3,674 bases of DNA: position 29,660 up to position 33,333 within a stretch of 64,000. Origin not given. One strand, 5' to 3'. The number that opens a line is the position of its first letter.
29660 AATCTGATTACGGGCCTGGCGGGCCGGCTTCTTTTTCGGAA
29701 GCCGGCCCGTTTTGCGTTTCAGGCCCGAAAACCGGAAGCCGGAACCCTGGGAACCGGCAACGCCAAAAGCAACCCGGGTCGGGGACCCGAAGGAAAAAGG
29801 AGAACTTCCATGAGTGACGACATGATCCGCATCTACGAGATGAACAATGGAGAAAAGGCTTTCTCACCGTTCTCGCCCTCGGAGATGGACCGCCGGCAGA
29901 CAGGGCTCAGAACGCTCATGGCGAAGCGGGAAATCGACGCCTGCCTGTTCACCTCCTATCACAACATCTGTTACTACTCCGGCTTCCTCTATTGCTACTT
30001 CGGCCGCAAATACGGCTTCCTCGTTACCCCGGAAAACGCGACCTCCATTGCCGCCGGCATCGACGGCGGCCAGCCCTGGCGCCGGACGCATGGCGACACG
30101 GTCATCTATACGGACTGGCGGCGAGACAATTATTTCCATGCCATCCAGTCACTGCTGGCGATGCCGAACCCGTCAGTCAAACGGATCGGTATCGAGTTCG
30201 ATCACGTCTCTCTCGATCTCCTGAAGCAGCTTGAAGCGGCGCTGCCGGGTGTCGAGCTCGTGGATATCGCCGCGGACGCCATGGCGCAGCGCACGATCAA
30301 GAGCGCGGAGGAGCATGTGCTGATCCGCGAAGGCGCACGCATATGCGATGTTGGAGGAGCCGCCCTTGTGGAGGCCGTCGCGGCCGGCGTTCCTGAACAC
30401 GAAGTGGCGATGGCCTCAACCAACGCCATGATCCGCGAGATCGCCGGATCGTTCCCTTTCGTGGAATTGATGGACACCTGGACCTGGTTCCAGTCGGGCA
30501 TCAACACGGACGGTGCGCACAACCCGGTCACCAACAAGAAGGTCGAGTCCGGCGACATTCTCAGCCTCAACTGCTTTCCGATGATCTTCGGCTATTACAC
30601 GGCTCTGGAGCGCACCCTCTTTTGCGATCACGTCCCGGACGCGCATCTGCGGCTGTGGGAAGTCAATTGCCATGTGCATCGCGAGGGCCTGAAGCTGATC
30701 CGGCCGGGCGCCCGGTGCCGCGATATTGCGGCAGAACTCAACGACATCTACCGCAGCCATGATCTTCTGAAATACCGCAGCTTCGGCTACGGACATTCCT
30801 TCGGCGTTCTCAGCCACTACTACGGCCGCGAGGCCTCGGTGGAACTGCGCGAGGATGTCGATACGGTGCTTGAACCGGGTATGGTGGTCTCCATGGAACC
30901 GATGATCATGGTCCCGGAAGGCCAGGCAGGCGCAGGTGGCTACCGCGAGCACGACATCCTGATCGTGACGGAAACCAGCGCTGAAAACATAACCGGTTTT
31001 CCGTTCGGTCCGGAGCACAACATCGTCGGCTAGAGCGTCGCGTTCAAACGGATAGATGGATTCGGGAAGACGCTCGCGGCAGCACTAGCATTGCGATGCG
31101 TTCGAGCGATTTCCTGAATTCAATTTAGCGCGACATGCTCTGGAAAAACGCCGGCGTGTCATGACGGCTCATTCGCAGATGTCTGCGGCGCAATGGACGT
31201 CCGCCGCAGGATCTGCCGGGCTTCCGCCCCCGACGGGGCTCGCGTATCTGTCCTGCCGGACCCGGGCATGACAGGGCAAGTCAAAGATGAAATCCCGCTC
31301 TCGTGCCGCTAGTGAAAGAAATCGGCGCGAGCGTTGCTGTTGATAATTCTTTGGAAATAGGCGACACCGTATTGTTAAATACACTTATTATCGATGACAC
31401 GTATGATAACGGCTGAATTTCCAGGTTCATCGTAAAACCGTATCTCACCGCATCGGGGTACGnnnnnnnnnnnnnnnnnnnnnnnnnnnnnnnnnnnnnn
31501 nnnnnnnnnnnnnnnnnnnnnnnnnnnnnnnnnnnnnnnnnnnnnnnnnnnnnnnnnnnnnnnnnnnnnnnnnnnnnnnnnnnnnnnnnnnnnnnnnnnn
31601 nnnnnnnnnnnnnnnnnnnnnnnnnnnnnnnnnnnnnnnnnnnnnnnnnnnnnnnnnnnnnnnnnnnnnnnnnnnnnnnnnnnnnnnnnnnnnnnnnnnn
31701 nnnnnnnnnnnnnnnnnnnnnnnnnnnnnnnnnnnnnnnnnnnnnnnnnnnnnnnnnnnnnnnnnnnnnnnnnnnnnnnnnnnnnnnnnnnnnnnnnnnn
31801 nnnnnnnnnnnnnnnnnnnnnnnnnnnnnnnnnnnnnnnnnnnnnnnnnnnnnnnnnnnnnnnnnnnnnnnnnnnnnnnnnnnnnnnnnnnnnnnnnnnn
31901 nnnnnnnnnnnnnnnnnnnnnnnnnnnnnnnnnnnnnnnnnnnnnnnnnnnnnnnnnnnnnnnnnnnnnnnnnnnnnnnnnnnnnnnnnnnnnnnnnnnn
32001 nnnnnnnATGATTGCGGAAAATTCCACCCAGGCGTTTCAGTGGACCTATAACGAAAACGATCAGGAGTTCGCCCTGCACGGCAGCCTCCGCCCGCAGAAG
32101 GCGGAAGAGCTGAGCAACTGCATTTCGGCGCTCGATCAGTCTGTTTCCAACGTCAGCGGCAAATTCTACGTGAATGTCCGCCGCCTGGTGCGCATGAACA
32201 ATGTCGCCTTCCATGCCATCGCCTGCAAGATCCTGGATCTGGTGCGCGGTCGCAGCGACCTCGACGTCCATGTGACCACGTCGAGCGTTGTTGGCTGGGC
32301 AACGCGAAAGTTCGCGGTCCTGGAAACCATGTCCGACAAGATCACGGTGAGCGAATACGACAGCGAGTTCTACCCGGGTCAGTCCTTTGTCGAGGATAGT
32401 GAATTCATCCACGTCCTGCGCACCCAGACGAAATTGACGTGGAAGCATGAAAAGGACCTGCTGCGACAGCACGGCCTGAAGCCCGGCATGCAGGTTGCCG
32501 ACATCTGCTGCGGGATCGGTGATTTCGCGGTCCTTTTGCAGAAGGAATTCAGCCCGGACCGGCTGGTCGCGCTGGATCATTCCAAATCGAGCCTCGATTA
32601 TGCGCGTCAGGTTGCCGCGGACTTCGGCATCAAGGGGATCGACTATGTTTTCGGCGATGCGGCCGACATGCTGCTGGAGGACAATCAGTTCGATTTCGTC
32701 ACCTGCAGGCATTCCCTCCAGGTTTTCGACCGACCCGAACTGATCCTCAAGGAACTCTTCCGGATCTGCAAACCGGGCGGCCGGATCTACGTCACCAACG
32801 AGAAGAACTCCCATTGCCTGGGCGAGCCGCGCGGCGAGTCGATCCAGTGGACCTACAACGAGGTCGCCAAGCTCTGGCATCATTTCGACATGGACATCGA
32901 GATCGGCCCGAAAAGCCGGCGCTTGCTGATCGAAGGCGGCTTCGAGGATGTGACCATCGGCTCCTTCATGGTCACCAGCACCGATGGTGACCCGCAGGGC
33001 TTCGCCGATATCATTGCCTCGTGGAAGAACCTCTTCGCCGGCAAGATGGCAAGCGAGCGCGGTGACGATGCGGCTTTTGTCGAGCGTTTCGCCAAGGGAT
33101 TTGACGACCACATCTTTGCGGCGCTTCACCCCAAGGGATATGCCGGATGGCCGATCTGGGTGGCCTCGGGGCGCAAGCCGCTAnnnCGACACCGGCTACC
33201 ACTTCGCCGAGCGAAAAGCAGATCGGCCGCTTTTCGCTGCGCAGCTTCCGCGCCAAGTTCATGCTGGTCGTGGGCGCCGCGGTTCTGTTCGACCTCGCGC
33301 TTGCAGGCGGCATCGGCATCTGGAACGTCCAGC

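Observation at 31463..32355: The upstream kinase/antagonist pair looks catalytically dead: pseudokinase plus non-phosphorylatable STAS-like domain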

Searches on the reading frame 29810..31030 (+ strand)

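Call 3: search_protein_families(library=pfam, proteins=[window:29810-31030:+], max_evalue=0.1)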
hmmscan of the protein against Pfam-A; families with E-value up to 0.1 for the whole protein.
window:29810-31030:+ (407 aa): 3 families
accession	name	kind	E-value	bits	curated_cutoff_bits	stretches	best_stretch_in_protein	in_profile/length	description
PF00557.29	Peptidase_M24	-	4.8e-31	108.6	23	1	171-388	2-208/208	Metallopeptidase family M24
PF01321.24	Creatinase_N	-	6.6e-16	59.4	22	1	29-163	1-128/128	Creatinase/Prolidase N-terminal domain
PF23877.1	DUF7231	-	0.085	13.3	27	0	141-213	24-94/126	Family of unknown function (DUF7231)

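Call 4: search_protein_families(library=ncbifam, proteins=[window:29810-31030:+], max_evalue=0.1)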
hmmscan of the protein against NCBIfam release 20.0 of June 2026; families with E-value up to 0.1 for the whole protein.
window:29810-31030:+ (407 aa): 11 families
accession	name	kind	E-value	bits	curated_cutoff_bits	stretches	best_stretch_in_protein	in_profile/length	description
NF007310.0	PRK09795.1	equivalog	8.6e-21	74.1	393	1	120-395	87-349/361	aminopeptidase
NF040821.1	dipep_PepQ_Arch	equivalog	2.6e-20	72.7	630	1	32-395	5-339/346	Xaa-Pro dipeptidase PepQ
NF038259.1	ectoine_DoeA_2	exception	7.4e-19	67.7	575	1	21-393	9-375/386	ectoine hydrolase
TIGR02993.1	ectoine_eutD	equivalog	9e-14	51.4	613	1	21-363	6-354/391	ectoine hydrolase DoeA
NF011173.0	PRK14575.1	equivalog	1e-12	47.8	850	1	124-364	139-369/406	putative peptidase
NF011174.0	PRK14576.1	subfamily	1.6e-12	47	487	1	124-392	138-392/405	putative endopeptidase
TIGR00500.1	met_pdase_I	equivalog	2.8e-12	46.7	171.35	1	163-368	3-205/247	type I methionyl aminopeptidase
NF011720.0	PRK15173.1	subfamily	8.6e-11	41.4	420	1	124-364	76-306/343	peptidase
NF043017.1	DimsulpropLyDddP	equivalog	1.1e-08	34.4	600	1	105-401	151-440/443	dimethylsulfonioproprionate lyase DddP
NF008970.0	PRK12318.1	equivalog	9.6e-07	28.3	267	1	237-369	118-247/291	methionyl aminopeptidase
NF008131.0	PRK10879.1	equivalog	1e-05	24.5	465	1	160-395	170-418/438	Xaa-Pro aminopeptidase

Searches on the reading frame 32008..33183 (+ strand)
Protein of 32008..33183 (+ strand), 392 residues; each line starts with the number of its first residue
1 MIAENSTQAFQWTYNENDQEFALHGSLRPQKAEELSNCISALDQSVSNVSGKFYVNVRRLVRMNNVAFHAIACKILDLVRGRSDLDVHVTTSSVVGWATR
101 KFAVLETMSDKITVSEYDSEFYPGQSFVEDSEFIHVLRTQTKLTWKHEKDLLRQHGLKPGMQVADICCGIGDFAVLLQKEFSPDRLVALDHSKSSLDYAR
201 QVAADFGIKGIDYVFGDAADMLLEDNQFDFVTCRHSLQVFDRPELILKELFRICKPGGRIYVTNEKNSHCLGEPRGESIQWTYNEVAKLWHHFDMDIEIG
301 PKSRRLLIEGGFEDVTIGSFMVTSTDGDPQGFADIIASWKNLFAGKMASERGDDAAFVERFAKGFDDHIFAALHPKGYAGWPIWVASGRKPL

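Call 3: search_protein_families(library=pfam, proteins=[window:32008-33183:+], max_evalue=0.1)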
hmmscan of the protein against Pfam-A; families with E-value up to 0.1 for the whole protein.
window:32008-33183:+ (392 aa): 14 families
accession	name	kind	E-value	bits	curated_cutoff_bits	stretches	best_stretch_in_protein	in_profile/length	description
PF08241.18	Methyltransf_11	-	1.1e-18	68.1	21.2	1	165-262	2-95/95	Methyltransferase domain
PF01209.24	Ubie_methyltran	-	1.7e-18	67.2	20.1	1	139-264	29-153/233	ubiE/COQ5 methyltransferase family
PF13649.12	Methyltransf_25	-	2.9e-18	66.8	27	1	163-258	1-97/97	Methyltransferase domain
PF13847.12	Methyltransf_31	-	5.8e-18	65.4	27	1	158-266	2-113/145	Methyltransferase domain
PF08242.18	Methyltransf_12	-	1.9e-11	45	30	1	165-260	2-98/98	Methyltransferase domain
PF13489.12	Methyltransf_23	-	2.3e-11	44.1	27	1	152-277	16-124/164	Methyltransferase domain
PF07021.18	MetW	-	4.8e-06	26.8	21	1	157-255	11-103/193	Methionine biosynthesis protein MetW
PF05175.20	MTS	-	2.5e-05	24.4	23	1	160-233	32-104/170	Methyltransferase small domain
PF02390.23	Methyltransf_4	-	0.00018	21.4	24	1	163-225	5-70/173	Putative methyltransferase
PF01728.25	FtsJ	-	0.0017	18.7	24.1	1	151-233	12-97/181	FtsJ-like methyltransferase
PF01135.25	PCMT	-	0.024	14.8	20.3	1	150-233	67-148/210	Protein-L-isoaspartate(D-aspartate) O-methyltransferase (PCMT)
PF02353.26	CMAS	-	0.036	13.8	27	1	150-211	53-113/273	Mycolic acid cyclopropane synthetase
PF01436.27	NHL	-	0.044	14.3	20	0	254-271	10-25/28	NHL repeat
PF02527.21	GidB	-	0.065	13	27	1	160-262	47-146/184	rRNA small subunit methyltransferase G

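Call 4: search_protein_families(library=ncbifam, proteins=[window:32008-33183:+], max_evalue=0.1)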
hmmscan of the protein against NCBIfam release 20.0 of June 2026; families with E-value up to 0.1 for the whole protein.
window:32008-33183:+ (392 aa): 53 families (the best 25 are shown)
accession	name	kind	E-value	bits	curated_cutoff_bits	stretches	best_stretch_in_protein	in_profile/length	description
NF001243.0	PRK00216.1-4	equivalog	3e-19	69.3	235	1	137-262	27-151/237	demethylmenaquinone methyltransferase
TIGR02752.1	MenG_heptapren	equivalog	1.1e-18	67.7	419.85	1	137-263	25-150/231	demethylmenaquinone methyltransferase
NF001244.0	PRK00216.1-5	equivalog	2.2e-18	66.4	216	1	139-263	30-154/236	bifunctional demethylmenaquinone methyltransferase/2-methoxy-6-polyprenyl-1,4-benzoquinol methylase UbiE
TIGR01934.1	MenG_MenH_UbiE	subfamily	6.4e-18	64.9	158.35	1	143-266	25-145/223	ubiquinone/menaquinone biosynthesis methyltransferase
NF001240.0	PRK00216.1-1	equivalog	1.2e-13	50.7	378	1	151-263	55-169/251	bifunctional demethylmenaquinone methyltransferase/2-methoxy-6-polyprenyl-1,4-benzoquinol methylase UbiE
TIGR02072.1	BioC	equivalog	5.8e-13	49.2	184.95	1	152-262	27-132/244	malonyl-ACP O-methyltransferase BioC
NF045667.1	MTase_DVU1556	equivalog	1.5e-12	47.5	155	1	150-263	13-120/213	DVU_1556 family methyltransferase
NF052510.1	methyltran_MpqE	exception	1.7e-11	44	335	1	144-260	33-149/234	methyl-plastoquinone biosynthesis methyltransferase MpqE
NF045825.1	FAmtase_mtf2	equivalog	2.7e-11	43.2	400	1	160-269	59-165/248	fatty-acid O-methyltransferase Mtf2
NF001242.0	PRK00216.1-3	equivalog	1e-10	41.4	351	1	145-262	56-175/258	bifunctional demethylmenaquinone methyltransferase/2-methoxy-6-polyprenyl-1,4-benzoquinol methylase UbiE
NF001241.0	PRK00216.1-2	equivalog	1.7e-09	37.7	327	1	139-264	33-149/231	demethylmenaquinone methyltransferase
NF047649.1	MTase_UXPK_star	exception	1.9e-09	36.9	460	1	157-265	75-184/283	methyltransferase/UXPK-star double selenoprotein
TIGR01983.1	UbiG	equivalog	2.2e-09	37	102.95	1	153-263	49-152/228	bifunctional 2-polyprenyl-6-hydroxyphenol methylase/3-demethylubiquinol 3-O-methyltransferase UbiG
NF045823.1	PthPhpthDimycoMt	equivalog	2.3e-09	36.8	300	1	160-264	67-168/256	phthiotriol/phenolphthiotriol dimycocerosates methyltransferase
NF041537.1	ArsM_AhpD_UU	exception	5.4e-09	35.3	510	1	157-265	74-183/345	arsenite methyltransferase/AhpD domain selenoprotein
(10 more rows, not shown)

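Call 46: search_solved_structures(query=window:32008-33183:+, max_evalue=0.001, show_alignments=1)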
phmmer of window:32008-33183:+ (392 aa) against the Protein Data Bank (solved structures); distinct sequences matched with E-value up to 0.001: 29.
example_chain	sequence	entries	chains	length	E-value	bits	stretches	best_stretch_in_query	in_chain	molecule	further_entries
3mgg_A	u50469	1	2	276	3.2e-17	65.9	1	152-330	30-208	Methyltransferase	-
5wp5_A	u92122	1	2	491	5.9e-14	55.2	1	148-267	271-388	Phosphomethylethanolamine N-methyltransferase 2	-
6uak_A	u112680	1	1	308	8e-14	54.7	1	128-266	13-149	SAM dependent methyltransferase LahSB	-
5mgz_A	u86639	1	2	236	1.2e-11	47.5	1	130-260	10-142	8-demethylnovobiocic acid C(8)-methyltransferase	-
5m58_A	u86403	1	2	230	6.2e-11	45.2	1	132-261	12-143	C-methyltransferase CouO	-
5wp4_A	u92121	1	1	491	6.5e-11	45.1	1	149-265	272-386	Phosphoethanolamine N-methyltransferase 1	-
1vl5_A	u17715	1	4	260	6.3e-10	41.9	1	151-265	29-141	unknown conserved protein BH2331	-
3dh0_A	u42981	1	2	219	1.1e-09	41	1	146-275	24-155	SAM dependent methyltransferase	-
1ve3_A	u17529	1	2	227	1.7e-09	40.5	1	151-261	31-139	hypothetical protein PH0226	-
3dlc_A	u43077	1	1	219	3.4e-07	32.9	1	150-264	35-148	Putative S-adenosyl-L-methionine-dependent Methyltransferase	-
4ine_A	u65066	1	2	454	4e-07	32.7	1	152-264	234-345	Protein PMT-2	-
5f8c_A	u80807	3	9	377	5.1e-07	32.3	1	157-298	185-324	Methyltransferase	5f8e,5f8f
3bus_A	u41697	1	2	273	7.1e-07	31.8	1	156-262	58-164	Methyltransferase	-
4pne_A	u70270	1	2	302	1.3e-06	30.9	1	156-265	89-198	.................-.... protein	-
5gm1_A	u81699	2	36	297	1.5e-06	30.8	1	147-294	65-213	O-methylransferase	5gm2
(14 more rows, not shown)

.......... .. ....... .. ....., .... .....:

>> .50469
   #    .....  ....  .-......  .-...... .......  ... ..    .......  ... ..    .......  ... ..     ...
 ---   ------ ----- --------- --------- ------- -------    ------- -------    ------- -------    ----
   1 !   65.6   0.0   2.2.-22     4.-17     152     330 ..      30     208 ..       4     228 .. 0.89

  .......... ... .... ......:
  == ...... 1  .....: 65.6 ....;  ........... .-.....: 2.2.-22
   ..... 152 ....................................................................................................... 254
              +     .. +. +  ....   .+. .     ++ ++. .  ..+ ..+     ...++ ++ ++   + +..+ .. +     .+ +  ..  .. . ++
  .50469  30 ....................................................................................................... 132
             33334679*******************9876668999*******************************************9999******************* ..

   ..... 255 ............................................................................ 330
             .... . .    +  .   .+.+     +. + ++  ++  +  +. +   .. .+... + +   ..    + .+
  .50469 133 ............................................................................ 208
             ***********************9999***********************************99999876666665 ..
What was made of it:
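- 32008..33186 (+): Gene B: fusion protein, 392 aa. It has an N-terminal pseudo-STAS (slr1659-like) domain (about residues 1-115, nt 32008-32352), a conserved linker, and a class I SAM methyltransferase domain (residues about 137-270) with a C-terminal extension. The closest solved methyltransferase is 3mgg, E 3e-17, substrate unknown (call 46).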

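Call 74: search_protein_families(library=padloc, proteins=[window:32008-33183:+], max_evalue=0.001)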
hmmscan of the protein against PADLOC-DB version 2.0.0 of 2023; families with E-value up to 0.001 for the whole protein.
window:32008-33183:+ (392 aa): 1 family
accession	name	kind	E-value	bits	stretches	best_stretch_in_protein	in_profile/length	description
PDLC04134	mad2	-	2.2e-20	71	1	151-281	283-411/492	mads_2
